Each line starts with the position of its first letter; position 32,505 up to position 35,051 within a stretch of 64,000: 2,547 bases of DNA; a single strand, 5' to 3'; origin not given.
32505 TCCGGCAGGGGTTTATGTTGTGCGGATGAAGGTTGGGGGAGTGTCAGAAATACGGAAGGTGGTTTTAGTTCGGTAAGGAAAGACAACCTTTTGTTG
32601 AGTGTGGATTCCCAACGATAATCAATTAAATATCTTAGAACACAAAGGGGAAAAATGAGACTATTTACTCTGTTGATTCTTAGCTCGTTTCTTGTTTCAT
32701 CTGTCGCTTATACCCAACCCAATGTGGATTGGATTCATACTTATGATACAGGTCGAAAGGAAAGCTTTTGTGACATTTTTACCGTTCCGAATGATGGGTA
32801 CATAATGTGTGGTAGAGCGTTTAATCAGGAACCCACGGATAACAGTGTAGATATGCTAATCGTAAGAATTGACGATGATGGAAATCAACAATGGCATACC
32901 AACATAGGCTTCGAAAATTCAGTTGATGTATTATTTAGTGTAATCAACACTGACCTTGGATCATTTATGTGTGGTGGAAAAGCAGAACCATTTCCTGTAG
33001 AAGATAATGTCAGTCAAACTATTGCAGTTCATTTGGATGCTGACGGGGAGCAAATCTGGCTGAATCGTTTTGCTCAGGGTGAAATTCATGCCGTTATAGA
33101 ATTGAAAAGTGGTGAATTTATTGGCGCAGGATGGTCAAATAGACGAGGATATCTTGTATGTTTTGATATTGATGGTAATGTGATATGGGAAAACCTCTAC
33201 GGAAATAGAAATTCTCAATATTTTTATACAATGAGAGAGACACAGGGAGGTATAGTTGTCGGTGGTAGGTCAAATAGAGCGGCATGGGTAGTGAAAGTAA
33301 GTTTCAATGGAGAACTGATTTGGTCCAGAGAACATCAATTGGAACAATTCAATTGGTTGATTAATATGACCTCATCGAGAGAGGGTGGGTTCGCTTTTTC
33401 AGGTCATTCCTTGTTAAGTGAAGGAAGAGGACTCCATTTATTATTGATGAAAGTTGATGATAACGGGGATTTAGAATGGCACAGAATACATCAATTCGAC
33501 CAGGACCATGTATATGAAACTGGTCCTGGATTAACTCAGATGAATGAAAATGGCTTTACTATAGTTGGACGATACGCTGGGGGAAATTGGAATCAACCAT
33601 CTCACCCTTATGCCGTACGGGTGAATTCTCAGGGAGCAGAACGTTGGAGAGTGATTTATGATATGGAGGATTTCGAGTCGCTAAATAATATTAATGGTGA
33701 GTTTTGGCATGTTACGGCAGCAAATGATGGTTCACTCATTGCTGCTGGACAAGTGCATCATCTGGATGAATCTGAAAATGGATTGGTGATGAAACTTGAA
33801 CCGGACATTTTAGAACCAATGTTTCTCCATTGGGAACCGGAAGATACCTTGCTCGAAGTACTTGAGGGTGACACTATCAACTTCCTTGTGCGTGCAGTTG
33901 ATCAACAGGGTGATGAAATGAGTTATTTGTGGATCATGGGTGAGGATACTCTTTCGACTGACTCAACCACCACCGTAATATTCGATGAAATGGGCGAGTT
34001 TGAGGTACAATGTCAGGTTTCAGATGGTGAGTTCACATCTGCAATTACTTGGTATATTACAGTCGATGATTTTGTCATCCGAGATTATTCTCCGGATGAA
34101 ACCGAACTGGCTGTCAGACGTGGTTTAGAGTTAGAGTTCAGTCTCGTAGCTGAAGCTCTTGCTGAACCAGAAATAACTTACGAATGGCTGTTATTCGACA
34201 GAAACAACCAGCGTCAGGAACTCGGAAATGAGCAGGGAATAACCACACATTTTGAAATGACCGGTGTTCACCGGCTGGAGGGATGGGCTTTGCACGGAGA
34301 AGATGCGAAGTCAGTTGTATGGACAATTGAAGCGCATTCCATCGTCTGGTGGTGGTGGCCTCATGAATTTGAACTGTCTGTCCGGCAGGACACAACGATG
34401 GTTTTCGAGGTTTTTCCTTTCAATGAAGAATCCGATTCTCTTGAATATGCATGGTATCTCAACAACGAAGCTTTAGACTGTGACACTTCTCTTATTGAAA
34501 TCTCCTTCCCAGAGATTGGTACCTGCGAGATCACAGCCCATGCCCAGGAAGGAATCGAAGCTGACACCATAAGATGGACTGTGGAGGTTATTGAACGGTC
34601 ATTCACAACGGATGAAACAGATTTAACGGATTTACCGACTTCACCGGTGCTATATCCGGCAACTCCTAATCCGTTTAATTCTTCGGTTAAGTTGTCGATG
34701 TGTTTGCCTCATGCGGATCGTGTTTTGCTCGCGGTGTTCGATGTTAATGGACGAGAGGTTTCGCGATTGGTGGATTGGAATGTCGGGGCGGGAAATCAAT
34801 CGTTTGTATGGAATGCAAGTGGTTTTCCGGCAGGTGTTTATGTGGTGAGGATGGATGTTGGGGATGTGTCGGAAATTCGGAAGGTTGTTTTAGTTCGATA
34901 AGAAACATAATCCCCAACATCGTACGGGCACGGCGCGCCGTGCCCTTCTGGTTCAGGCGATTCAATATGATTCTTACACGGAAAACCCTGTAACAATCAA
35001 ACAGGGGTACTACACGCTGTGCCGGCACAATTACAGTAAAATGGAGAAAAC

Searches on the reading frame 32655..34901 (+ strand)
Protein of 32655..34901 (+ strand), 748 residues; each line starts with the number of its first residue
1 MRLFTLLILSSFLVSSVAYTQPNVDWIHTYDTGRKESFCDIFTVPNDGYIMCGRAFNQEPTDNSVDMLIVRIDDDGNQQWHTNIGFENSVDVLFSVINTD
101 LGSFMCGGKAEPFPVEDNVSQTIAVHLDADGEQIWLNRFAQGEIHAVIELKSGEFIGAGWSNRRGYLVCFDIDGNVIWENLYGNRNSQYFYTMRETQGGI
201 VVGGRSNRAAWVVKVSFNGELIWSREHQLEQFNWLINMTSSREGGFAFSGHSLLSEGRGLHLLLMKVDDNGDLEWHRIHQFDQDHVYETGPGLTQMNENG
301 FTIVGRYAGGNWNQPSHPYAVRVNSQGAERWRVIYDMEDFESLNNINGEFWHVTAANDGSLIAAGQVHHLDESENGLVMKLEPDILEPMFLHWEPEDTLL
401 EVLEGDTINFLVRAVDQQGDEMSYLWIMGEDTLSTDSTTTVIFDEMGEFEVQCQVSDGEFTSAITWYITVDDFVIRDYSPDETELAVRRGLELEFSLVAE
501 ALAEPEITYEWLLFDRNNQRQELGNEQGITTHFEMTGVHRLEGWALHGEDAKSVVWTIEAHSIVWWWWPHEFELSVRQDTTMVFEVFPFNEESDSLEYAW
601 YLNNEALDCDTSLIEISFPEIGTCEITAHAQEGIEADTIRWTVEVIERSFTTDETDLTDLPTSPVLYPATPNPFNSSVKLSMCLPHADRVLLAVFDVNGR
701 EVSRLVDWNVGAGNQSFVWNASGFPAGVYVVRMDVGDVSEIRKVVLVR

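Call 25: search_protein_families(library=pfam, proteins=[window:32655-34901:+], max_evalue=0.001)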
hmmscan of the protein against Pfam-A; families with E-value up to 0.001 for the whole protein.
window:32655-34901:+ (748 aa): 4 families
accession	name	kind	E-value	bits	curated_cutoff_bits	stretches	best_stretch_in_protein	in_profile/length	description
PF00801.26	PKD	-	6.7e-10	39.3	23.5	1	405-458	14-68/80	PKD domain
PF18962.6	Por_Secre_tail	-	3e-06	27.9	27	1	671-745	3-74/75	Secretion system C-terminal sorting domain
PF18911.6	PKD_4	-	2.3e-05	24.8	27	1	402-459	14-72/85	PKD domain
PF16820.11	PKD_3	-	0.00074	19.8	26.3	0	398-456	11-67/68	PKD-like domain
